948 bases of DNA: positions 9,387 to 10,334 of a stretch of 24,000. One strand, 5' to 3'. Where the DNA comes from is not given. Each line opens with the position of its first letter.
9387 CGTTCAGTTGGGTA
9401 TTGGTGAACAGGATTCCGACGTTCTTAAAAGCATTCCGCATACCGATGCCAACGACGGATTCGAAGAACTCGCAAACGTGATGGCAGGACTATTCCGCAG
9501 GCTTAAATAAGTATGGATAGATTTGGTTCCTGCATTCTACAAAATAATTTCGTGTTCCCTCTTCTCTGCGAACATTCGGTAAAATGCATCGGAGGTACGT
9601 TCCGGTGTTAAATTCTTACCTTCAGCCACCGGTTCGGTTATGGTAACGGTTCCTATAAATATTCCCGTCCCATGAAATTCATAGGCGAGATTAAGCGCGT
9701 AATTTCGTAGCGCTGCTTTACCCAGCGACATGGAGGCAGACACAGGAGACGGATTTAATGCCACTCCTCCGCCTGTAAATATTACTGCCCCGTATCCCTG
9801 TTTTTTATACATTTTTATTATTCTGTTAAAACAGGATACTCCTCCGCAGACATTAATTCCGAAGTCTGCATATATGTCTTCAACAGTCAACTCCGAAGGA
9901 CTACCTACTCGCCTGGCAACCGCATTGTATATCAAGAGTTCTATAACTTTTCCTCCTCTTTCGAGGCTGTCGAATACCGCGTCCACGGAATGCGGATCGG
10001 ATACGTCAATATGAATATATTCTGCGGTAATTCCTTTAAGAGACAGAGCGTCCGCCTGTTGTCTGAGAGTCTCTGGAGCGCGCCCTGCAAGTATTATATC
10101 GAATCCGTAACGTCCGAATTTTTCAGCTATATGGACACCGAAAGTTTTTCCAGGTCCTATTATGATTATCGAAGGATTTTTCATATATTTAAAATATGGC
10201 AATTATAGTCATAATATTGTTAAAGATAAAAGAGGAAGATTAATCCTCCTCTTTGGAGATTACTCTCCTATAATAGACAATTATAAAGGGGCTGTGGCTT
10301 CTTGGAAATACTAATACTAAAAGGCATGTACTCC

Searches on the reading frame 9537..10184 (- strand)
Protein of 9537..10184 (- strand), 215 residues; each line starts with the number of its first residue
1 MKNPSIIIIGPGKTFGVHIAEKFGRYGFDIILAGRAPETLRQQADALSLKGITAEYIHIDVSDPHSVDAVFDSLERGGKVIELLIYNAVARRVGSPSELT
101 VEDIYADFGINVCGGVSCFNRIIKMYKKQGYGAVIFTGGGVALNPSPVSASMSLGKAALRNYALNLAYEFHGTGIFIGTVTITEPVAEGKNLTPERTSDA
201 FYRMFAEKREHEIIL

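Call 8: search_protein_families(library=pfam, proteins=[window:9537-10184:-])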
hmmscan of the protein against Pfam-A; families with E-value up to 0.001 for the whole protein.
window:9537-10184:- (215 aa): 3 families
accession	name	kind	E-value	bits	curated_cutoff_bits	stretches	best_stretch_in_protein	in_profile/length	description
PF00106.31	adh_short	-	7.1e-23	81.5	26.6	1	6-180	3-177/195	short chain dehydrogenase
PF13561.12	adh_short_C2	-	1.1e-14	55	27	1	15-176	8-167/236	Enoyl-(Acyl carrier protein) reductase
PF08659.16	KR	-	3.4e-05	24.3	22.6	1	7-105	4-106/180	KR domain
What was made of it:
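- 9537..10184 (-): Downstream gene: a 215-aa SDR-fold protein of a subfamily that has Met in place of the catalytic Tyr. Pfam adh_short, E = 7e-23 (call 8).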

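Call 10: find_related_loci(query=window:9537-10184:-, collection=genome_contigs, flank=3000)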
Query window:9537-10184:- (215 aa) in genome_contigs; peptide patterns used: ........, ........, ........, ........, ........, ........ (x = any residue, [..] = any of these).
83 stretches matched a pattern, but none encodes a relative of the query by tblastn (E <= 1e-3).
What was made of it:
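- Tried and rejected: Searching species-representative genomes with the SDR protein gave no confirmed relative (call 10).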

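Call 11: find_encoding_contigs(protein=window:9537-10184:-, flank=3000, max_places=10)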
Protein window:9537-10184:- (215 aa): 1 contig read that carries it; 1 place shown.
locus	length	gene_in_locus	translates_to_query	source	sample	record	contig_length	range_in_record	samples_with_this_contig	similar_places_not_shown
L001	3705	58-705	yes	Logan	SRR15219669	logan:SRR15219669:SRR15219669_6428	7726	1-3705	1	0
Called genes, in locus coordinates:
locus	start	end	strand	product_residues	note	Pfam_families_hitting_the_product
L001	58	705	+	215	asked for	PF00106:adh_short, PF13561:adh_short_C2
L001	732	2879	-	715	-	PF00999:Na_H_Exchanger, PF00582:Usp (weak)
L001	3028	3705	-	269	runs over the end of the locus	PF01464:SLT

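Call 12: find_homologous_proteins(query=window:9537-10184:-)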
Query window:9537-10184:- (215 aa): 119 proteins with E <= 0.001 among 758 candidates.
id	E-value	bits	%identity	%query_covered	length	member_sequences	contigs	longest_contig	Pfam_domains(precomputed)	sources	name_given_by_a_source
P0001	1.3e-137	474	100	100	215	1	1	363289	PF13561.13,PF00106.32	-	-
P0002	6.7e-61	224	49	100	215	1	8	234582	PF13561.13,PF00106.32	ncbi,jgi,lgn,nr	ncbi:MAG: SDR family NAD(P)-dependent oxidoreductase [Rikenellaceae bacterium]|nr:SDR family NAD(P)-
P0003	2.0e-57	212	51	100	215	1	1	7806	PF13561.13,PF00106.32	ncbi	-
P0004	1.6e-56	209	47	99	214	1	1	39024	PF08659.17,PF13561.13,PF00106.32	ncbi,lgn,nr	ncbi:MAG: SDR family NAD(P)-dependent oxidoreductase [Rikenellaceae bacterium]|nr:SDR family NAD(P)-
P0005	6.5e-52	194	48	100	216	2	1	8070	PF08659.17,PF13561.13,PF00106.32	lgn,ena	-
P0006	3.9e-47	179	40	100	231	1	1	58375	PF13561.13,PF00106.32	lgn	-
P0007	5.6e-47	178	43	100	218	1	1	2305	PF08659.17,PF13561.13,PF00106.32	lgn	-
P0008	6.6e-47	178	43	98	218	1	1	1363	PF08659.17,PF13561.13,PF00106.32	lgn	-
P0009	2.5e-46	176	44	98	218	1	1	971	PF08659.17,PF13561.13,PF00106.32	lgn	-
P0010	1.7e-42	164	42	100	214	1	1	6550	PF13561.13,PF00106.32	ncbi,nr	ncbi:MAG: SDR family NAD(P)-dependent oxidoreductase [Rikenellaceae bacterium]|nr:SDR family NAD(P)-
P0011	3.7e-41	159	44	93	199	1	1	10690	PF13561.13,PF00106.32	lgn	-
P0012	3.4e-40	156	38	99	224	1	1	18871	PF08659.17,PF13561.13,PF00106.32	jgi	-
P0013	4.5e-38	149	39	100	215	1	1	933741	PF08659.17,PF13561.13,PF00106.32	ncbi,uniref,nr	ncbi:SDR family NAD(P)-dependent oxidoreductase [Bacillus changyiensis]|uniref:SDR family NAD(P)-dep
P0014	6.3e-38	149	38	99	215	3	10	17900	PF08659.17,PF05368.20,PF13561.13,PF00106.32,PF02737.25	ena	-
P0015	1.4e-36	144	37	100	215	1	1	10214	PF13561.13,PF00106.32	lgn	-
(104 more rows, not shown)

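Call 13: find_encoding_contigs(protein=P0002, flank=3000, max_places=4)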
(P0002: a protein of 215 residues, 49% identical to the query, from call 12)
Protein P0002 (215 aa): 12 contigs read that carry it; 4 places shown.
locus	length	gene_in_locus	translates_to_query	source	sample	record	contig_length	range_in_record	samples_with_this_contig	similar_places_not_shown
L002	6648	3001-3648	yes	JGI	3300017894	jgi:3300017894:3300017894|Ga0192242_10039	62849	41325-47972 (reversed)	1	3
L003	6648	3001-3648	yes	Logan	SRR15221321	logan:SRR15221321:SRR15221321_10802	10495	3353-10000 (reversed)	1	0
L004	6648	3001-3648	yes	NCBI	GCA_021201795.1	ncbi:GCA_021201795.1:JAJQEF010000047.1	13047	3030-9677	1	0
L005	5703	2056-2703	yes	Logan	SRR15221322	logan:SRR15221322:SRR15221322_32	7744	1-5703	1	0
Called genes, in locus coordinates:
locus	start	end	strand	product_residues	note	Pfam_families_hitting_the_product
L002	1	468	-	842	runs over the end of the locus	PF02786:CPSase_L_D2, PF15632:ATPgrasp_Ter (faint), PF02787:CPSase_L_D3, PF25596:CPSase_L_D1, PF02786:CPSase_L_D2, PF02222:ATP-grasp, PF07478:Dala_Dala_lig_C (weak), PF02142:MGS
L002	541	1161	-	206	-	PF25596:CPSase_L_D1, PF02786:CPSase_L_D2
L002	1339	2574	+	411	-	PF06078:DUF937, PF00691:OmpA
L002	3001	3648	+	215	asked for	PF00106:adh_short, PF13561:adh_short_C2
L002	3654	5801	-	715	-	PF00999:Na_H_Exchanger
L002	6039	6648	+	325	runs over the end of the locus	PF01264:Chorismate_synt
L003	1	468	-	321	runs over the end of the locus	?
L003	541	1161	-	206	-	PF25596:CPSase_L_D1, PF02786:CPSase_L_D2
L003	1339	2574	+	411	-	PF06078:DUF937, PF00691:OmpA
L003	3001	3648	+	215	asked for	PF00106:adh_short, PF13561:adh_short_C2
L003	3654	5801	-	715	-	PF00999:Na_H_Exchanger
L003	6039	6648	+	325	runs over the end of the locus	PF01264:Chorismate_synt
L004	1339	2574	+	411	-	PF06078:DUF937, PF00691:OmpA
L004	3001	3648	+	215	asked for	PF00106:adh_short, PF13561:adh_short_C2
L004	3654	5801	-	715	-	PF00999:Na_H_Exchanger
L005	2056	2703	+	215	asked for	PF00106:adh_short, PF13561:adh_short_C2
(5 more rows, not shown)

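Call 14: find_encoding_contigs(protein=P0003, flank=3000, max_places=3)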
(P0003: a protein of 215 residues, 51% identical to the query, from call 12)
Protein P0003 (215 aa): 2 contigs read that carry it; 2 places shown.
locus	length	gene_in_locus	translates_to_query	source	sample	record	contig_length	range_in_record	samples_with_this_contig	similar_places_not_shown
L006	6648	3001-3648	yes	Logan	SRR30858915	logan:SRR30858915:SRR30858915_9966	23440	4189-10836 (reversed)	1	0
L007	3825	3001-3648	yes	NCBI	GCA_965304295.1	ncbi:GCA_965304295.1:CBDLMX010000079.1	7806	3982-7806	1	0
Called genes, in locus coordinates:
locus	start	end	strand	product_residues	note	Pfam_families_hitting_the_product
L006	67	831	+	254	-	PF00106:adh_short, PF08659:KR, PF23441:SDR (weak), PF13561:adh_short_C2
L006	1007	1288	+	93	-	-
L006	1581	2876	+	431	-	PF13004:BACON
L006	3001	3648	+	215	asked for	PF00106:adh_short, PF13561:adh_short_C2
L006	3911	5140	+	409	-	-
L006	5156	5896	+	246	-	PF08842:Mfa2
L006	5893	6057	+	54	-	-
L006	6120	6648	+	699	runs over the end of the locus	-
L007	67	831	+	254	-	PF00106:adh_short, PF08659:KR, PF23441:SDR (weak), PF13561:adh_short_C2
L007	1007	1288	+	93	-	-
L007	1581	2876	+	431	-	PF13004:BACON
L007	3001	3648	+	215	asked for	PF00106:adh_short, PF13561:adh_short_C2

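Call 15: find_encoding_contigs(protein=P0004, flank=3000, max_places=3)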
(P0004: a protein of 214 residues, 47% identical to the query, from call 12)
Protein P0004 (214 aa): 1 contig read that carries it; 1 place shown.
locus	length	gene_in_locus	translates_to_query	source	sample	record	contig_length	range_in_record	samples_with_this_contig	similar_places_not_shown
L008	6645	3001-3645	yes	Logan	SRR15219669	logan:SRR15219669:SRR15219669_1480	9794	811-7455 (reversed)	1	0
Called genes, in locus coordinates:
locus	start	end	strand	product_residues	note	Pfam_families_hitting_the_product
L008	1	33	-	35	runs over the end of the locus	-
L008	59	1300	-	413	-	PF17293:Arm-DNA-bind_5, PF13102:Phage_int_SAM_5, PF00589:Phage_integrase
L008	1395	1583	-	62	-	-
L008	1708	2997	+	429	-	PF17293:Arm-DNA-bind_5, PF13102:Phage_int_SAM_5, PF00589:Phage_integrase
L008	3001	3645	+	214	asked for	PF00106:adh_short, PF08659:KR, PF13561:adh_short_C2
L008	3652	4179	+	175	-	-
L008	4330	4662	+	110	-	-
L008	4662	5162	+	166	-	-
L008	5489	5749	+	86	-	PF12964:DUF3853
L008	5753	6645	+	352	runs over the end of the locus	PF13481:AAA_25 (weak)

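Call 53: find_encoding_contigs(protein=P0005, flank=2500, max_places=2)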
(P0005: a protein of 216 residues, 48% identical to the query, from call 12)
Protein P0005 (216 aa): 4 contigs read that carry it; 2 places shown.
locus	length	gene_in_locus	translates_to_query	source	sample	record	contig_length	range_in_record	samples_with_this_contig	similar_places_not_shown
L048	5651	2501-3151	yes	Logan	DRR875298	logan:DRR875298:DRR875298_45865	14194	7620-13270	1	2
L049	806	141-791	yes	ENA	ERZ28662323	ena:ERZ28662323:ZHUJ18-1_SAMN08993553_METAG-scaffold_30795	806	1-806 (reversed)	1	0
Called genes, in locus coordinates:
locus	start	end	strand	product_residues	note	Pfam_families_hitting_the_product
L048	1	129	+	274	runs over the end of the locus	PF12864:DUF3822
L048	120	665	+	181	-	PF03602:Cons_hypoth95, PF02086:MethyltransfD12 (faint), PF09445:Methyltransf_15 (weak)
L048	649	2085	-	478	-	PF13396:PLDc_N, PF13091:PLDc_2, PF00614:PLDc (weak), PF13091:PLDc_2, PF00614:PLDc (weak)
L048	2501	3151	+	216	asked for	PF00106:adh_short, PF08659:KR, PF13561:adh_short_C2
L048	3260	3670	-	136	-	PF01475:FUR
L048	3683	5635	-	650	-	PF00122:E1-E2_ATPase, PF00702:Hydrolase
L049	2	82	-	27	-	?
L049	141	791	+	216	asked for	PF00106:adh_short, PF08659:KR, PF13561:adh_short_C2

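Call 54: find_encoding_contigs(protein=P0010, flank=2500, max_places=2)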
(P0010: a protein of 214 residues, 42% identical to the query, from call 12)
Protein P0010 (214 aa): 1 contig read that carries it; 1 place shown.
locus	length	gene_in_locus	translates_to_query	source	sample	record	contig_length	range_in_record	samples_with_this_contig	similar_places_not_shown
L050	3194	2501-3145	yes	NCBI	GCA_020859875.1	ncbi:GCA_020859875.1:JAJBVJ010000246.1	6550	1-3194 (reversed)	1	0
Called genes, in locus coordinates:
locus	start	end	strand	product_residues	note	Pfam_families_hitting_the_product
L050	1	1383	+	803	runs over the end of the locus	PF17643:TssR, PF20780:TssR_M, PF20782:TssR_VWA, PF20781:TssR_C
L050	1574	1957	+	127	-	-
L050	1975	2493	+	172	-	PF08020:DUF1706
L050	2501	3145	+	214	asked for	PF00106:adh_short, PF13561:adh_short_C2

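Call 79: find_encoding_contigs(protein=P0011, flank=2500, max_places=2)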
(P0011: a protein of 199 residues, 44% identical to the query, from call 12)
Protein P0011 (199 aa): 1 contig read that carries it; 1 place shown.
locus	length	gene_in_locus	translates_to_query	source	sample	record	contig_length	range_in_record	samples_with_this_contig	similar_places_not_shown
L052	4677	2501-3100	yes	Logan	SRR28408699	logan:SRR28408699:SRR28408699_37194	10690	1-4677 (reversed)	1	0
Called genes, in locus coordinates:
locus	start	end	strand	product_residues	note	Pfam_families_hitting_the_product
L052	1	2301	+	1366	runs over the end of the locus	PF21605:CRLF2-like_D2 (faint), PF25788:Ig_Rha78A_N (faint), PF25059:FN3_DSCAM-DSCAML_C (faint), PF09294:Interfer-bind (faint), PF28033:Fn3_ROS1 (faint), PF00041:fn3 (weak)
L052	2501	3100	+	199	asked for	PF00106:adh_short, PF13561:adh_short_C2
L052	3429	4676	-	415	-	?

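Call 80: find_encoding_contigs(protein=P0007, flank=2500, max_places=2)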
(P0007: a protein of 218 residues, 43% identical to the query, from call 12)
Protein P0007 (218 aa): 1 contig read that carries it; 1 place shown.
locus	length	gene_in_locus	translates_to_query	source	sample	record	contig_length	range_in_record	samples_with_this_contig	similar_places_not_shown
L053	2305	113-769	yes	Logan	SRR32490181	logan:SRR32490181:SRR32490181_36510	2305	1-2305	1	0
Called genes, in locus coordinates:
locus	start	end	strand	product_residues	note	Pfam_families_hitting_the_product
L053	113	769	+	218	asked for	PF00106:adh_short, PF08659:KR, PF13561:adh_short_C2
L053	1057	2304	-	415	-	?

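Call 81: find_encoding_contigs(protein=P0006, flank=2500, max_places=2)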
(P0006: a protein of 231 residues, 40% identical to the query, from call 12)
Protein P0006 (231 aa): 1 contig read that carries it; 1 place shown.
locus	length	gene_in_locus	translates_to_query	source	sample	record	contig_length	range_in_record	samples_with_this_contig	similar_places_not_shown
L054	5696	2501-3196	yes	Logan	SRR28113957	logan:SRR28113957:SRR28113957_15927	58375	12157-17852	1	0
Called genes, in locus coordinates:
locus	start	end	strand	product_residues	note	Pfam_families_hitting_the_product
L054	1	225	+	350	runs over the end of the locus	PF17170:DUF5128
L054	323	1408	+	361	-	PF17170:DUF5128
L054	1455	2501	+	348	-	PF17170:DUF5128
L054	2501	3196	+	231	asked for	PF00106:adh_short, PF13561:adh_short_C2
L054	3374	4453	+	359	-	PF25954:Beta-barrel_RND_2 (faint), PF25967:RND-MFP_C (weak), PF25989:YknX_C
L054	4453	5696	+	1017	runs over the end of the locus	PF00873:ACR_tran, PF02355:SecD_SecF_C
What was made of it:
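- SDR homologues elsewhere lack it and sit in unrelated, partly mobile contexts (calls 14, 15, 53, 54, 79-81).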
